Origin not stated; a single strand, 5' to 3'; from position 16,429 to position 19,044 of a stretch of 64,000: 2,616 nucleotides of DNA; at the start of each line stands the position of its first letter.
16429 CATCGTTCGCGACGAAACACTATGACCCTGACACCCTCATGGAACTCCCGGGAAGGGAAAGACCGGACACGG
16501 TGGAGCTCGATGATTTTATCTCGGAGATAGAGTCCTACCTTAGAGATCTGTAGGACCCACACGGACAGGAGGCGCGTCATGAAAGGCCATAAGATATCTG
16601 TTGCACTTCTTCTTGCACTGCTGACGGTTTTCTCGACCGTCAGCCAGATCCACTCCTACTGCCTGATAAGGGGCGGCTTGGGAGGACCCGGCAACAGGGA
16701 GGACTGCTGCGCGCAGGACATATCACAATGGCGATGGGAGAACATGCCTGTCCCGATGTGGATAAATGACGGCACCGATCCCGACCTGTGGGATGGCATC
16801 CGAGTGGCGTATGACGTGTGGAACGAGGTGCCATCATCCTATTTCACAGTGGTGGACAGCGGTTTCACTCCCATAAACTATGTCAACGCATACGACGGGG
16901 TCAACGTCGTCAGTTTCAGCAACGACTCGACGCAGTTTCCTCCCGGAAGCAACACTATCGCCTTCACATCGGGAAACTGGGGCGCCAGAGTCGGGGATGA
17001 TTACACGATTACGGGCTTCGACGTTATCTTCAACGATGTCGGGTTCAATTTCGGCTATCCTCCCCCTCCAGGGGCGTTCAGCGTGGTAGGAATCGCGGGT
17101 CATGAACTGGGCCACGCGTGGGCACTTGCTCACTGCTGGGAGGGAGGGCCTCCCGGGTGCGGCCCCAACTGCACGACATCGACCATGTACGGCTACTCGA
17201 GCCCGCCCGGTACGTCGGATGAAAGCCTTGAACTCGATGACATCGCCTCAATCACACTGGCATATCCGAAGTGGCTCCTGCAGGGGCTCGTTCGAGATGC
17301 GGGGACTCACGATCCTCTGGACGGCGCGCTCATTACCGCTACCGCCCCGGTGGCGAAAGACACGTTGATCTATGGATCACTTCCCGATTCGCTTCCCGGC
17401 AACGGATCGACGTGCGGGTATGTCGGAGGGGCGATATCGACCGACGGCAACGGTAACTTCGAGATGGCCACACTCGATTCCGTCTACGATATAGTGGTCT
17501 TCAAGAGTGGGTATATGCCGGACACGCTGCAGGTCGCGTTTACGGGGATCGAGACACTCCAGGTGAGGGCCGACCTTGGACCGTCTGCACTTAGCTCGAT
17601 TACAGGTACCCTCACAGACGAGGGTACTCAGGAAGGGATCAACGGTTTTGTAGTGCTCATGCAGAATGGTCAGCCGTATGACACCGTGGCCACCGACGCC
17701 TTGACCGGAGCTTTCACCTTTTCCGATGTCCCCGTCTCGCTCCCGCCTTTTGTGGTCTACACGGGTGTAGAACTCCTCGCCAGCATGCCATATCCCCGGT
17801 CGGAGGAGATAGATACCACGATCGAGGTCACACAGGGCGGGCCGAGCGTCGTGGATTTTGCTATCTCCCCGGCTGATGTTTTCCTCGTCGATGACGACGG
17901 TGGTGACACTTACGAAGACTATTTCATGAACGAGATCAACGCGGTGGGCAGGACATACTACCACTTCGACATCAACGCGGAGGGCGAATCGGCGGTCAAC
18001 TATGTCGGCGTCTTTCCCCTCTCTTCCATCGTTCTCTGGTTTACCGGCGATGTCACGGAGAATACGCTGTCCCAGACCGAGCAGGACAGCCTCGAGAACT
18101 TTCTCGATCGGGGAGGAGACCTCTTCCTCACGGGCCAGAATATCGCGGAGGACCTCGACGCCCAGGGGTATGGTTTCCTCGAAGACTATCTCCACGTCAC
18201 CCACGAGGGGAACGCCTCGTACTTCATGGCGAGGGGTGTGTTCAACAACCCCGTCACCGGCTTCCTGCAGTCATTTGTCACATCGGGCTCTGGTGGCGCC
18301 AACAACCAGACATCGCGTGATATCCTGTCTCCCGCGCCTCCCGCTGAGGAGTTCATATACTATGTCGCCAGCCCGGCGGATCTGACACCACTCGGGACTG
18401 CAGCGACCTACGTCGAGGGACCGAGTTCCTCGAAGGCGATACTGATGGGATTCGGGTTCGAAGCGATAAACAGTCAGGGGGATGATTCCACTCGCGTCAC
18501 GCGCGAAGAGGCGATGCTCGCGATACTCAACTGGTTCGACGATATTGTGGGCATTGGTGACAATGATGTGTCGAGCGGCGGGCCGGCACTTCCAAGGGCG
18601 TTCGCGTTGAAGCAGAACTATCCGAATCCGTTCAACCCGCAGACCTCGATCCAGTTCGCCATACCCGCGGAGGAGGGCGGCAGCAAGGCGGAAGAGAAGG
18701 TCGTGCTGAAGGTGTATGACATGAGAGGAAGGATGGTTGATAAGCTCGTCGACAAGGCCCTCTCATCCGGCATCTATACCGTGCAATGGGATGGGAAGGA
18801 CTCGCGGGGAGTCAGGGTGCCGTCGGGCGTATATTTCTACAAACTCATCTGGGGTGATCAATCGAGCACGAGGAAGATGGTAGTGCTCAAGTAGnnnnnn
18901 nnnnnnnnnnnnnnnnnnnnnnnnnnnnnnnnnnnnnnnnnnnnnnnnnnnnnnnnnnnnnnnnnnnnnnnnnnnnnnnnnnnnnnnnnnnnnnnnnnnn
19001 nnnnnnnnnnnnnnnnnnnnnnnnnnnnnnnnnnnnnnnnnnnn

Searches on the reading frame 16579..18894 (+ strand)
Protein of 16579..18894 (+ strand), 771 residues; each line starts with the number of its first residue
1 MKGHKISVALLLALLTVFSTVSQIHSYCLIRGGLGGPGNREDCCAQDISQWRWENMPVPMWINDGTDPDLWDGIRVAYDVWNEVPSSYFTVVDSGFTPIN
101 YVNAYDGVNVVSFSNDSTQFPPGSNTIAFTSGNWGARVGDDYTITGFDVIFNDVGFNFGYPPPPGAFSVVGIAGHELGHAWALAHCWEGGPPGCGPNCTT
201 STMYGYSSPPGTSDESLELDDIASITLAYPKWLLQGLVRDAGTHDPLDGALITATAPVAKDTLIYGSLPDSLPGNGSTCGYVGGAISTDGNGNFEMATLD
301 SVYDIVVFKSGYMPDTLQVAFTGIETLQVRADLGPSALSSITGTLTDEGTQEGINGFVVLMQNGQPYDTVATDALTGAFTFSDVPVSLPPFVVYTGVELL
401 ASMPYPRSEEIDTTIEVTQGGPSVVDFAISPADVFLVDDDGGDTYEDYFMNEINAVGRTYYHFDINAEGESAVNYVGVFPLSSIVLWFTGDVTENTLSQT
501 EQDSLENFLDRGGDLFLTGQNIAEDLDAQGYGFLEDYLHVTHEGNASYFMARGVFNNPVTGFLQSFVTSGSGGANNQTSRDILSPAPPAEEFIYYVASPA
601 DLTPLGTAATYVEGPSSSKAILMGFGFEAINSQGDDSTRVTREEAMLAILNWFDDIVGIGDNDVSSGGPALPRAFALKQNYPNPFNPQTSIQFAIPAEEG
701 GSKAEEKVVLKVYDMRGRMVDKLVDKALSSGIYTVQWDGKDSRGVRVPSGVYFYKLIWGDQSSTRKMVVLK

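Call 6: search_protein_families(library=pfam, proteins=[window:16579-18894:+])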
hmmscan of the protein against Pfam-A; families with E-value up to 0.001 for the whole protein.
window:16579-18894:+ (771 aa): 4 families
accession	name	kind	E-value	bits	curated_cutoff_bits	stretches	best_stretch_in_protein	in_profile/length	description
PF13860.13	FlgD_ig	-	8.6e-09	35.7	27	1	703-754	20-71/79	FlgD Ig-like domain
PF13620.12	CarboxypepD_reg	-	7.7e-08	33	32.3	0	340-428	1-80/82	Carboxypeptidase regulatory-like domain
PF18962.6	Por_Secre_tail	-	1.8e-06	28.6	27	1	681-769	2-75/75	Secretion system C-terminal sorting domain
PF13715.12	CarbopepD_reg_2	-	6.5e-05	23.3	32.2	0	287-336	29-79/88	CarboxypepD_reg-like domain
